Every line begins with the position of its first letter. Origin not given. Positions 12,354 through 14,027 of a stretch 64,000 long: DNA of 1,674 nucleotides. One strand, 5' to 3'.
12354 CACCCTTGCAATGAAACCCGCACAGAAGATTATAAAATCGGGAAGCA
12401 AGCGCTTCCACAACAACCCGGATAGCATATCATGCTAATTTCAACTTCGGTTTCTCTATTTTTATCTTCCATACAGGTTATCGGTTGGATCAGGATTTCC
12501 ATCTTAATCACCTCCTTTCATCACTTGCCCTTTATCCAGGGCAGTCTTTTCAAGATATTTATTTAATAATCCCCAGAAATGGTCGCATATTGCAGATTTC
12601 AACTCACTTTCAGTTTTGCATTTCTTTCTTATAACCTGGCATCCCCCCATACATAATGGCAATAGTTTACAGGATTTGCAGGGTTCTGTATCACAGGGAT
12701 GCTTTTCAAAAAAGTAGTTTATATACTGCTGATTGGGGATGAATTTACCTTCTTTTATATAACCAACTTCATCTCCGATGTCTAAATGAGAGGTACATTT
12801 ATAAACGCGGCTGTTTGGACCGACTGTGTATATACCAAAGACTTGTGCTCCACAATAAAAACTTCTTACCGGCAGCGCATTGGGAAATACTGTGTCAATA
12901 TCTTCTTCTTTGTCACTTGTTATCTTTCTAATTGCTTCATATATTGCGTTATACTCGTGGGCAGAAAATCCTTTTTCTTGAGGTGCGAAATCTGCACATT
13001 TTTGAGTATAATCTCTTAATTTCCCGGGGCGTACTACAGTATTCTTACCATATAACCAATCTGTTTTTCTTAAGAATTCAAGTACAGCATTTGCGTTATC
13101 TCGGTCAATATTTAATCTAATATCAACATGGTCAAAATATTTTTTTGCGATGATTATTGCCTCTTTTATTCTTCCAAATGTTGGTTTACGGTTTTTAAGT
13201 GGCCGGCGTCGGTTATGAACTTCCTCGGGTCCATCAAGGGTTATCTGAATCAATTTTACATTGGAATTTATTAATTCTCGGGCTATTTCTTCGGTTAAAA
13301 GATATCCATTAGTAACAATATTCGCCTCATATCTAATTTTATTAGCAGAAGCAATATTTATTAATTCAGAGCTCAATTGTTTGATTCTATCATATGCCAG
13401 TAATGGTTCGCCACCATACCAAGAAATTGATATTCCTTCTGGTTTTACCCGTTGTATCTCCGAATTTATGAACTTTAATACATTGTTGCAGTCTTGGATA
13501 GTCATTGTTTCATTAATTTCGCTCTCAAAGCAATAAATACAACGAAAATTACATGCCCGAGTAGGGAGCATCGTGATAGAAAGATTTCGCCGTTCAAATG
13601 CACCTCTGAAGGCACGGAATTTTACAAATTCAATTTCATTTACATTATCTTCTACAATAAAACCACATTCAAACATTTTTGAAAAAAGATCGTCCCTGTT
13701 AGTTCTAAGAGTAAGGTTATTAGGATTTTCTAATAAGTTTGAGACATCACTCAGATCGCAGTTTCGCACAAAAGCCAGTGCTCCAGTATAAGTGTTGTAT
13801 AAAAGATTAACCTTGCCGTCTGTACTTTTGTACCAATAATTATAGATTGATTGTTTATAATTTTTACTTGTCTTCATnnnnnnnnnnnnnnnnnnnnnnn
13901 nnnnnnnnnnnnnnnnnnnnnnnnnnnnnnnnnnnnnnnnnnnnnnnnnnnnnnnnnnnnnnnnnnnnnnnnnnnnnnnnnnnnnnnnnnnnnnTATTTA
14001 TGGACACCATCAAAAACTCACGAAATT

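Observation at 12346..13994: RiPP-like pair: radical SAM/SPASM maturase translationally coupled to an unannotated 37-aa Cys-rich peptide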

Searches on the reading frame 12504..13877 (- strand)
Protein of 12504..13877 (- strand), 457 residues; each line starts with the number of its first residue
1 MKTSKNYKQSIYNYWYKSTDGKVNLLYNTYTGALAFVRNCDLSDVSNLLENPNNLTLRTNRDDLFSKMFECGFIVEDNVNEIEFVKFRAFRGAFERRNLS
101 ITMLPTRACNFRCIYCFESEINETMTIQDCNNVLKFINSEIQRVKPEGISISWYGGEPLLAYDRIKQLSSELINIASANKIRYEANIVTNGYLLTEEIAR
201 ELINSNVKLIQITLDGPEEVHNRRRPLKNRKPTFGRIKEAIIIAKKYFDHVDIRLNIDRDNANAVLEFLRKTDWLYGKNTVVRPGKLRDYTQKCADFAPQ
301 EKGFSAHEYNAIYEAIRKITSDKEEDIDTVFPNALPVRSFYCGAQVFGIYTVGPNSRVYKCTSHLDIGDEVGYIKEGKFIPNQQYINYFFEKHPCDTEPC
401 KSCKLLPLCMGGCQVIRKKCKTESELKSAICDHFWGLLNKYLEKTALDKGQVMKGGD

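Call 6: search_protein_families(library=ncbifam, proteins=[window:12504-13877:-], max_evalue=0.1)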
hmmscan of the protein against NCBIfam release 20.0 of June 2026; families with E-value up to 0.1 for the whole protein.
window:12504-13877:- (457 aa): 73 families (the best 25 are shown)
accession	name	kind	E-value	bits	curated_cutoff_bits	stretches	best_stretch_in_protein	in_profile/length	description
TIGR04334.1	rSAM_Clo7bot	equivalog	3.3e-74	250.1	600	1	8-419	1-411/440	radical SAM/SPASM domain Clo7bot peptide maturase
NF038107.1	rSAM_NF038107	equivalog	9.2e-70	235.6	600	1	8-444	2-429/444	Cys-every-fifth radical SAM/SPASM peptide maturase CefB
TIGR04463.1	rSAM_vs_C_rich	equivalog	7.4e-58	196.3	525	1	21-414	9-395/438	TIGR04463 family radical SAM/SPASM RiPP maturase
NF052473.1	rSAM_FlmE_OhkG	exception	2.1e-48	165.2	500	1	8-410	2-424/481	FlmE/OhkG family radical SAM/SPASM peptide maturase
TIGR04280.1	geopep_mat_rSAM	hypoth_equivalog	7.4e-38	130.6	400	1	23-422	18-401/428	geopeptide radical SAM maturase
NF047865.1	rSAM_PapB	equivalog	1.1e-31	110.4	340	1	100-417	4-320/330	PapB family radical SAM/SPASM ranthipeptide maturase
TIGR04068.1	rSAM_ocin_clost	equivalog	1.2e-25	90.4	500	1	56-328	39-318/462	Cys-rich peptide radical SAM maturase CcpM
TIGR03942.1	sulfatase_rSAM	equivalog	8.1e-25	87.7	349.45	1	107-441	9-353/363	anaerobic sulfatase maturase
NF041298.1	rSAM_mat_DynA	equivalog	1.7e-21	76.6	450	1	104-434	6-342/356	dynobactin maturation radical SAM/SPASM protein DynA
NF041707.1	rSAM_YhhB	equivalog_domain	2.7e-19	69.3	445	1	109-247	12-155/369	cyclophane-forming radical SAM/SPASM peptide maturase YhhB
TIGR03978.1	rSAM_paired_1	equivalog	3.5e-19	68.9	370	1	76-247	57-230/466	His-Xaa-Ser system radical SAM maturase HxsB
NF010321.0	PRK13758.1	equivalog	4.7e-19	68.8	441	1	99-443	4-360/370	anaerobic sulfatase-maturase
TIGR04064.1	rSAM_nif11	equivalog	6.8e-18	64.6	518.7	1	96-241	75-221/459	nif11-like peptide radical SAM maturase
TIGR03974.1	rSAM_six_Cys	equivalog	9e-17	61.1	425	1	107-237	105-237/451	thioether cross-link-forming SCIFF peptide maturase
NF038170.1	lachnocin_rSAM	equivalog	1.8e-16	60.1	550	1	93-242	70-221/440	lachnocin radical SAM maturase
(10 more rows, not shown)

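Call 7: search_protein_families(library=pfam, proteins=[window:12504-13877:-], max_evalue=0.1)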
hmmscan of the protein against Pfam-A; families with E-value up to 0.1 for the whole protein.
window:12504-13877:- (457 aa): 2 families
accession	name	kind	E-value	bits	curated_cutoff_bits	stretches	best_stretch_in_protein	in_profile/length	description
PF04055.27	Radical_SAM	-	6.8e-20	72.3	29.5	1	104-270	2-164/166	Radical SAM superfamily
PF13353.11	Fer4_12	-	2.7e-06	28.2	22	1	107-228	13-127/137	4Fe-4S single cluster domain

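Call 9: find_homologous_proteins(query=window:12504-13877:-)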
Query window:12504-13877:- (457 aa): 2739 proteins with E <= 0.001 among 7014 candidates; the best 120 are listed.
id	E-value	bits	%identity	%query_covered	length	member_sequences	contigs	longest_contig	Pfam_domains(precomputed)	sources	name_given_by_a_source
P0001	0.0e+0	1057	99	100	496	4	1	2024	PF04055.28,PF13353.12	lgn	-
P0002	8.7e-180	617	65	84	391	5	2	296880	PF04055.28,PF13353.12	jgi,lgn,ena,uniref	uniref:Radical SAM protein n=1 Tax=candidate division WOR-3 bacterium TaxID=2052148 RepID=A0A7V0Z5M9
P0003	9.0e-171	587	56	97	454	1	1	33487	PF04055.28,PF13353.12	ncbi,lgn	-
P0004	8.5e-167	574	54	97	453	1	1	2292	PF04055.28,PF13353.12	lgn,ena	-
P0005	4.4e-142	492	49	98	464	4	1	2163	PF04055.28,PF13353.12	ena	-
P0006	8.3e-142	492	50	96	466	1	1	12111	PF04055.28,PF13353.12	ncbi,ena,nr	ncbi:radical SAM protein [candidate division WOR-3 bacterium]|nr:radical SAM protein [candidate divi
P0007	3.2e-141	490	64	56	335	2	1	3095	PF04055.28,PF13353.12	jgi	jgi:uncharacterized protein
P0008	1.4e-125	438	45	96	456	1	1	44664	PF04055.28,PF13353.12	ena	-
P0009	2.6e-116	408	43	97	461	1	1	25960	PF04055.28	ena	-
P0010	5.7e-116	406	42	94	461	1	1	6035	PF04055.28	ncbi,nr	ncbi:radical SAM protein [Candidatus Bathyarchaeota archaeon]|nr:radical SAM protein [Candidatus Bat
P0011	2.5e-110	388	41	97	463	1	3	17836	PF04055.28,PF13353.12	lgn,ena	-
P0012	1.9e-105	372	41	97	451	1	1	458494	PF04055.28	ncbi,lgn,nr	ncbi:radical SAM protein [candidate division TA06 bacterium]|nr:radical SAM protein [candidate divis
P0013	1.8e-104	369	40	95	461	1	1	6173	PF04055.28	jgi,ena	-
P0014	1.6e-102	362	50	70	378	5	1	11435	PF04055.28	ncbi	ncbi:MAG: radical SAM protein [bacterium]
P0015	7.1e-101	357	40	96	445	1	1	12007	PF04055.28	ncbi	ncbi:MAG: radical SAM protein [candidate division WOR-3 bacterium]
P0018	3.9e-81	292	36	90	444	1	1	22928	PF04055.28,PF13353.12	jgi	jgi:uncharacterized protein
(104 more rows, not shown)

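Call 11: find_related_loci(query=A1, collection=genome_contigs, flank=4000)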
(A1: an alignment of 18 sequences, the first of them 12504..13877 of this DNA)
Query A1 (457 aa) in genome_contigs; peptide patterns used: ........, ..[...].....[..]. (x = any residue, [..] = any of these).
600 stretches matched a pattern (row limit reached: there are more); 554 encode a relative of the query (tblastn E <= 1e-3); the best 80 are kept; 80 distinct loci.
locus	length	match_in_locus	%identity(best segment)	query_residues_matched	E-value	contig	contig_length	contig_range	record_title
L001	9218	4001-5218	32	8-413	5e-59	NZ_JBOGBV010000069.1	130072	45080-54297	MAG: Paraclostridium sp. isolate WFFMC_MAG_413 k139_535015_flag=0_multi=83.3836_len=130072, whole genome shotgun sequenc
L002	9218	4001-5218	32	8-418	3e-57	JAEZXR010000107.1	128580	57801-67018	MAG: Bacillota bacterium isolate OH_PFB_209 k127_891533, whole genome shotgun sequence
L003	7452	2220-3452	30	4-423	4e-57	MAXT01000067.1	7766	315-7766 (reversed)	MAG: Desulfuromonadales bacterium C00003107 5579_contig_15676.2, whole genome shotgun sequence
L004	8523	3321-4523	32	8-416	2e-54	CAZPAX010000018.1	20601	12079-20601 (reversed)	MAG TPA_asm: uncultured Eubacteriales bacterium isolate binchicken_co124_359 genome assembly, contig: NODE_1205_length_2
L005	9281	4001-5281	32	21-446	1e-53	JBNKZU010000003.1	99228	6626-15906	MAG: Thiohalomonadaceae bacterium isolate D1.bin.2.orig k141_861241, whole genome shotgun sequence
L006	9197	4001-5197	31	6-413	3e-53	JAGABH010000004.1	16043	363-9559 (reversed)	MAG: Oscillospiraceae bacterium isolate RGIG8286 Water_buffalos_Rumen-5__c62451, whole genome shotgun sequence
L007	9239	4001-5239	32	8-413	2e-52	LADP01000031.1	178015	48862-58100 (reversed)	MAG: Peptococcaceae bacterium BRH_c8a BRHa_1005672, whole genome shotgun sequence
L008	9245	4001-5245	29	1-416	2e-51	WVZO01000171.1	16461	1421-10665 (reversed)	MAG: Candidatus Aminicenantes bacterium isolate CS4-C025 C_merged_R1_(paired)_contig_98485, whole genome shotgun sequenc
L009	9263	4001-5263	30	10-439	4e-50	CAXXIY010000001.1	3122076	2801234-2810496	MAG: Prolixibacteraceae bacterium isolate cea4f4f7-a636-4361-ad53-f7a966cfbc34 genome assembly, contig: contig_1, whole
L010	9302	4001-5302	28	4-443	3e-50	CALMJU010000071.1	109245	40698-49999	MAG TPA_asm: uncultured Acidobacteria bacterium isolate SRR8859388_bin.2_CONCOCT_v1.1_MAG genome assembly, contig: ERZ16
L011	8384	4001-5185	30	8-413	5e-50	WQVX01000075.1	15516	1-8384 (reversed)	MAG: Defluviitaleaceae bacterium isolate Emb289P1bin51 Ga0123355_10008491, whole genome shotgun sequence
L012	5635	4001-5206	32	25-425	1e-49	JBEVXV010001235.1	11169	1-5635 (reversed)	MAG: Sedimenticola sp. isolate 2 TCF1 c_000000000334, whole genome shotgun sequence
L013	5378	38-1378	29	8-456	1e-49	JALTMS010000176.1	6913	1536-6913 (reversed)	MAG: Acidobacteria bacterium isolate S139_metabat2_scaf2bin.030 S139_NODE_15014_length_6913_cov_1.922487, whole genome s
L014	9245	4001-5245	27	7-445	2e-49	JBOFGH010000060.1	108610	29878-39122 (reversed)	MAG: Eubacteriaceae bacterium isolate WFFMC_MAG_077 k139_191681_flag=0_multi=10.9963_len=108610, whole genome shotgun se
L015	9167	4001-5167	31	8-417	5e-48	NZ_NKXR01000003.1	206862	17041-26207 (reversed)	Collinsella sp. TF06-26 TF06-26.Scaf3, whole genome shotgun sequence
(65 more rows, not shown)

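Call 12: find_related_loci(query=A1, collection=metagenome_contigs, flank=4000)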
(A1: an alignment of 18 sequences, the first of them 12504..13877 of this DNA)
Query A1 (457 aa) in metagenome_contigs; peptide patterns used: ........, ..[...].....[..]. (x = any residue, [..] = any of these).
600 stretches matched a pattern (row limit reached: there are more); 543 encode a relative of the query (tblastn E <= 1e-3); the best 80 are kept; 80 distinct loci.
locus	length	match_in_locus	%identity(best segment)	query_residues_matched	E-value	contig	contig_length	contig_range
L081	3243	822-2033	34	5-413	8e-64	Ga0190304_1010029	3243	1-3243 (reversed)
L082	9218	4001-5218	32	8-413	3e-61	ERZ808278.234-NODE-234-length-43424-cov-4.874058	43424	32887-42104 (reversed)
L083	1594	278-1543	31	6-446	3e-64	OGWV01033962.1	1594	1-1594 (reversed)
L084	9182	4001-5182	34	8-413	6e-61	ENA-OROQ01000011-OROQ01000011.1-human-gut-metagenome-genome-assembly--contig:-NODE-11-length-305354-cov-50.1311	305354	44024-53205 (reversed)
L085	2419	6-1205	34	25-424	4e-60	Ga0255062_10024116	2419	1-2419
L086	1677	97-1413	29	2-446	3e-61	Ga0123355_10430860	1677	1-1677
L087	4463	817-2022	33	8-413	2e-58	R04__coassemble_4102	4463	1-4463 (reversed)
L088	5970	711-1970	31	6-428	2e-57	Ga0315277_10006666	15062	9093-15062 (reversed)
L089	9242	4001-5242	33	8-423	9e-57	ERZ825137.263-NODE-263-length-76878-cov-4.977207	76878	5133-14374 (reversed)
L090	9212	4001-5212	31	8-413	3e-56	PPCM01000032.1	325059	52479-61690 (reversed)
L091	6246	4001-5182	31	8-413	4e-54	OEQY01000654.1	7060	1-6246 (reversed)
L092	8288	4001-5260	32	1-413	3e-52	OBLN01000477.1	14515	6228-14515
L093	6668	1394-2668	31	8-425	2e-52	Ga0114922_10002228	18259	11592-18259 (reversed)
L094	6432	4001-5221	29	8-416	2e-52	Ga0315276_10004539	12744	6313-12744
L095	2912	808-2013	32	8-413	2e-52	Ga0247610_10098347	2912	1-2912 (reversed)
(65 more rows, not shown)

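Call 13: find_encoding_contigs(protein=P0002, flank=5000, max_places=2)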
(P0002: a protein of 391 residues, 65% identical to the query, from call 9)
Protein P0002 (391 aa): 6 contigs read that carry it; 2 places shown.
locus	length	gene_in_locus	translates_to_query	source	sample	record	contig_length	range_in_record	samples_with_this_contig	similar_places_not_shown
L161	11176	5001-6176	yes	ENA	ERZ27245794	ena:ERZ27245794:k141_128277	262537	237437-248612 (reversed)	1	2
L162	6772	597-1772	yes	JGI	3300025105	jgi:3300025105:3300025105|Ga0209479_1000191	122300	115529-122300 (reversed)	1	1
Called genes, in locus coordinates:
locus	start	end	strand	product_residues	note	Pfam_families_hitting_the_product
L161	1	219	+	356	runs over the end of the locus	PF00005:ABC_tran, PF13304:AAA_21 (faint), PF17912:OB_MalK (weak)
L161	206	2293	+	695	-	PF00912:Transgly, PF00905:Transpeptidase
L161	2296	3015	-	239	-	PF01996:F420_ligase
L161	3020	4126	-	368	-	PF00465:Fe-ADH, PF13685:Fe-ADH_2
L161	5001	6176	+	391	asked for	PF04055:Radical_SAM, PF13353:Fer4_12 (weak)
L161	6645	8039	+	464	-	PF18962:Por_Secre_tail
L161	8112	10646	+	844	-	PF13620:CarboxypepD_reg, PF13715:CarbopepD_reg_2, PF00593:TonB_dep_Rec_b-barrel, PF25183:OMP_b-brl_4 (faint)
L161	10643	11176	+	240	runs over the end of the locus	-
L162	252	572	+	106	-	-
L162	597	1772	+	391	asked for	PF04055:Radical_SAM, PF13353:Fer4_12 (weak)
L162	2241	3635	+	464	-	PF18962:Por_Secre_tail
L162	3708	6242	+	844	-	PF13620:CarboxypepD_reg, PF13715:CarbopepD_reg_2, PF00593:TonB_dep_Rec_b-barrel, PF25183:OMP_b-brl_4 (faint)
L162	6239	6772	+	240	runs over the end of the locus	-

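Call 14: find_encoding_contigs(protein=P0003, flank=5000, max_places=2)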
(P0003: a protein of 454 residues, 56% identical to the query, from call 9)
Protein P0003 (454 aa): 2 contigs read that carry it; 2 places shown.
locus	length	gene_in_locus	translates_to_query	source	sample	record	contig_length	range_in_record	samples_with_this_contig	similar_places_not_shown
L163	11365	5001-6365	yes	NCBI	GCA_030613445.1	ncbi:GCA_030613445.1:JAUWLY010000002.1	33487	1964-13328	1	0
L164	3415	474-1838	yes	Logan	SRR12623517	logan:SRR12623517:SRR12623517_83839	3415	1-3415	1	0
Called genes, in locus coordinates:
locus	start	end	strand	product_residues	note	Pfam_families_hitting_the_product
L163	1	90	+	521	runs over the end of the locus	PF13088:BNR_2 (weak), PF02012:BNR (faint), PF18962:Por_Secre_tail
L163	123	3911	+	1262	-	PF13088:BNR_2 (faint), PF15902:Sortilin-Vps10 (weak), PF18962:Por_Secre_tail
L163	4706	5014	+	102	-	-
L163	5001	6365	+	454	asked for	PF04055:Radical_SAM, PF13353:Fer4_12 (weak)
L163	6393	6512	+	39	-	-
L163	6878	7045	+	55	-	-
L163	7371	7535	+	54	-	-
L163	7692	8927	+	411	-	PF20094:GWxTD_dom (faint)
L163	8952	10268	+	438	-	-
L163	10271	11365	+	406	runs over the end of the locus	PF13174:TPR_6 (faint), PF13181:TPR_8 (faint), PF13414:TPR_11, PF12895:ANAPC3 (weak), PF14559:TPR_19 (weak), PF13432:TPR_16 (weak), PF00515:TPR_1 (weak), PF07719:TPR_2 (weak), +9 more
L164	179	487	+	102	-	-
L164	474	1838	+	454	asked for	PF04055:Radical_SAM, PF13353:Fer4_12 (weak)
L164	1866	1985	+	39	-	-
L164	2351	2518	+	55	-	-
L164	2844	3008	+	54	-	-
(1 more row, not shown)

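Call 15: find_encoding_contigs(protein=P0006, flank=5000, max_places=2)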
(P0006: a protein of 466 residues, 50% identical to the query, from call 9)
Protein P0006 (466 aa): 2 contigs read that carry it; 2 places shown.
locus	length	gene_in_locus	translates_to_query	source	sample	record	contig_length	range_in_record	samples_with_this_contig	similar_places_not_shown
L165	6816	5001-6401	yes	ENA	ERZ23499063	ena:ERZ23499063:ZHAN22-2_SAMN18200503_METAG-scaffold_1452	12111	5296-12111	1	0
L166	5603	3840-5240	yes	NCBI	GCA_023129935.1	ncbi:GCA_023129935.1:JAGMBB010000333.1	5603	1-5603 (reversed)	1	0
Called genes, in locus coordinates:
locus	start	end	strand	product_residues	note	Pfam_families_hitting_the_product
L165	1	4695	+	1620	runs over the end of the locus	PF00069:Pkinase, PF07714:PK_Tyr_Ser-Thr, PF13424:TPR_12, PF17874:TPR_MalT, PF13424:TPR_12, PF00158:Sigma54_activat, PF14532:Sigma54_activ_2, PF25601:AAA_lid_14, +21 more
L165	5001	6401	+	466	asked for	PF04055:Radical_SAM, PF13353:Fer4_12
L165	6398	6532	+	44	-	-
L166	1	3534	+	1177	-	PF13424:TPR_12, PF17874:TPR_MalT, PF13424:TPR_12, PF00515:TPR_1 (weak), PF00158:Sigma54_activat, PF14532:Sigma54_activ_2, PF25601:AAA_lid_14, PF02954:HTH_8, +13 more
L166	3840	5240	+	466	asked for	PF04055:Radical_SAM, PF13353:Fer4_12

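Call 20: find_encoding_contigs(protein=P0008, flank=4000, max_places=1)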
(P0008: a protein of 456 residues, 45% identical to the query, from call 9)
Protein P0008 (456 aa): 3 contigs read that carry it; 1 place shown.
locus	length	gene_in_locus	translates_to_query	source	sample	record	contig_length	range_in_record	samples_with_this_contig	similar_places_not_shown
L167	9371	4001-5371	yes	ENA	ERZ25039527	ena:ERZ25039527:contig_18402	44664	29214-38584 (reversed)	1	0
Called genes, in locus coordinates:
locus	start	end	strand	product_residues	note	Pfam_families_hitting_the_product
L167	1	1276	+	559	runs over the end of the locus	PF00664:ABC_membrane, PF00005:ABC_tran, PF02463:SMC_N (weak)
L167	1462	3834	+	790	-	PF02129:Peptidase_S15 (faint), PF00326:Peptidase_S9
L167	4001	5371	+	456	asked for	PF04055:Radical_SAM, PF13353:Fer4_12 (weak)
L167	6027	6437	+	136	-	PF00383:dCMP_cyt_deam_1 (weak)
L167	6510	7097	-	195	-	-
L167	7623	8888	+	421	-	PF22053:DUF6938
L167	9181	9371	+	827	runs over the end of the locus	PF00343:Phosphorylase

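Call 21: find_encoding_contigs(protein=P0009, flank=4000, max_places=1)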
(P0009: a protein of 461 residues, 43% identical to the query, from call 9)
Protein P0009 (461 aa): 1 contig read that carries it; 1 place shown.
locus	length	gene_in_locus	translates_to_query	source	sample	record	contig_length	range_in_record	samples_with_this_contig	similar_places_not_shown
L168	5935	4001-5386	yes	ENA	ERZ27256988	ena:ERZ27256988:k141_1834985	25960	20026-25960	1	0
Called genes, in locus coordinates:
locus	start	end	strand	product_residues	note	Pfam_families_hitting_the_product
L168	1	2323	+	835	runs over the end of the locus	PF08126:Propeptide_C25, PF01364:Peptidase_C25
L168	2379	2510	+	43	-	-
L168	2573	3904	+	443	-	PF04055:Radical_SAM, PF13353:Fer4_12 (weak)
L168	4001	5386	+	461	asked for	PF04055:Radical_SAM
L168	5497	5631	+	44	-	-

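Call 22: find_encoding_contigs(protein=P0010, flank=4000, max_places=1)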
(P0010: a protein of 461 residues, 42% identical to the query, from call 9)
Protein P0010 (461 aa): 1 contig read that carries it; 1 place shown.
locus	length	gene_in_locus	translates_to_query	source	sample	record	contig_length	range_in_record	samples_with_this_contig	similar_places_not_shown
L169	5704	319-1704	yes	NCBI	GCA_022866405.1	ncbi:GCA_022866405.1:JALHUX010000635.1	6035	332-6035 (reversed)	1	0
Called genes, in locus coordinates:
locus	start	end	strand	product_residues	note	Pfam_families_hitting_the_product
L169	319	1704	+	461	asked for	PF04055:Radical_SAM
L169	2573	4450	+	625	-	PF00515:TPR_1, PF07719:TPR_2, PF13414:TPR_11, PF13424:TPR_12, PF13432:TPR_16, PF00515:TPR_1, PF07719:TPR_2, PF13414:TPR_11, +20 more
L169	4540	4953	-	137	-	-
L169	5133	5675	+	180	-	PF00589:Phage_integrase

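Call 23: find_encoding_contigs(protein=P0012, flank=4000, max_places=1)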
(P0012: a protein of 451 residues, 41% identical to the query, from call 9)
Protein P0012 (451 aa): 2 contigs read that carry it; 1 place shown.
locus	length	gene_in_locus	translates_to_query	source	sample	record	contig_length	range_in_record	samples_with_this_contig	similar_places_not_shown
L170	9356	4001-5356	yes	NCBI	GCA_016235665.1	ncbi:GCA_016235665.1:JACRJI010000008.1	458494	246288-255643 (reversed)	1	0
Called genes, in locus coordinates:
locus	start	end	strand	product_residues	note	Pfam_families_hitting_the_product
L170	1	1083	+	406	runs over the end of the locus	-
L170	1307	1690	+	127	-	-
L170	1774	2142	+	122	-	-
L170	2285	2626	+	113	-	-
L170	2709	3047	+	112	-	-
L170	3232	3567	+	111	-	-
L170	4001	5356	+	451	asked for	PF04055:Radical_SAM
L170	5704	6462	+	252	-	-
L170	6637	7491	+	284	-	-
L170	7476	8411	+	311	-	-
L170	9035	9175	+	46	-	-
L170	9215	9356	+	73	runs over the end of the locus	-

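Call 27: find_encoding_contigs(protein=P0011, flank=4000, max_places=1)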
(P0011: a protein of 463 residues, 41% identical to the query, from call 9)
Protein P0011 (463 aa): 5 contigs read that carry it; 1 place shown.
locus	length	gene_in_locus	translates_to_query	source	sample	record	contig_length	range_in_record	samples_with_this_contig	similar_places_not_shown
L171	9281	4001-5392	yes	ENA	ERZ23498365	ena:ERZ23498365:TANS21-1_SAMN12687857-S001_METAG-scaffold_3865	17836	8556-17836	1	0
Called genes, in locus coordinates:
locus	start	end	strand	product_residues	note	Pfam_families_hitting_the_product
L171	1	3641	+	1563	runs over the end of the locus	PF00069:Pkinase, PF07714:PK_Tyr_Ser-Thr, PF13401:AAA_22 (weak), PF01590:GAF, PF13185:GAF_2 (weak), PF00158:Sigma54_activat, PF14532:Sigma54_activ_2, PF25601:AAA_lid_14, +12 more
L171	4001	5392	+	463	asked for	PF04055:Radical_SAM, PF13353:Fer4_12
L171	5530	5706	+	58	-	-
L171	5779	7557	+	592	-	PF00664:ABC_membrane, PF02463:SMC_N (weak), PF00005:ABC_tran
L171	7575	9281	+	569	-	?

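Call 28: find_encoding_contigs(protein=P0013, flank=4000, max_places=1)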
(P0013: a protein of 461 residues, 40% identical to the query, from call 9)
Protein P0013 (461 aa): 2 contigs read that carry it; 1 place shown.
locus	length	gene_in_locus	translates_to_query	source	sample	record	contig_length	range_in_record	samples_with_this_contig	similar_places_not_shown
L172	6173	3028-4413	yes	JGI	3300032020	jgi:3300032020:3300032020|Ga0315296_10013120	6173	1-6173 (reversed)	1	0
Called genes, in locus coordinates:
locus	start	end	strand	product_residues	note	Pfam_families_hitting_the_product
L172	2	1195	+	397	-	?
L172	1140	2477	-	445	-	PF13011:LZ_Tnp_IS481 (weak), PF13384:HTH_23, PF13518:HTH_28, PF13551:HTH_29, PF13565:HTH_32, PF13276:HTH_21 (faint), PF13683:rve_3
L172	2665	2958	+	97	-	-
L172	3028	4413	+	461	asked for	PF04055:Radical_SAM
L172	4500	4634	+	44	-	-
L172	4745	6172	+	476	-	?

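Call 29: find_encoding_contigs(protein=P0015, flank=4000, max_places=1)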
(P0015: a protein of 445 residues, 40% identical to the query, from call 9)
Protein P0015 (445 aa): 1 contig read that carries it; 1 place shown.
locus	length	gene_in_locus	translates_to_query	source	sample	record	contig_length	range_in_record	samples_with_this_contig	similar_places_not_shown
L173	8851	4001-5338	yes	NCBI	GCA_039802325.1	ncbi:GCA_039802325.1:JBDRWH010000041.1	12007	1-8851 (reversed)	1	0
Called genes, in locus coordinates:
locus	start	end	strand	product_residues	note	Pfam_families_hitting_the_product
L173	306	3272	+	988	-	PF00211:Guanylate_cyc, PF13431:TPR_17 (faint), PF00931:NB-ARC, PF13191:AAA_16 (faint), PF17874:TPR_MalT (faint), PF13181:TPR_8 (faint), PF13424:TPR_12, PF13424:TPR_12, +7 more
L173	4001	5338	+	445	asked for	PF04055:Radical_SAM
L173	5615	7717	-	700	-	PF02366:PMT (weak), PF07719:TPR_2 (faint), PF13231:PMT_2, PF13431:TPR_17 (faint), PF13174:TPR_6 (faint), PF13424:TPR_12 (faint), PF00515:TPR_1 (weak), PF13181:TPR_8 (weak), +4 more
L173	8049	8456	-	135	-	PF00872:Transposase_mut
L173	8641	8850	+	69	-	?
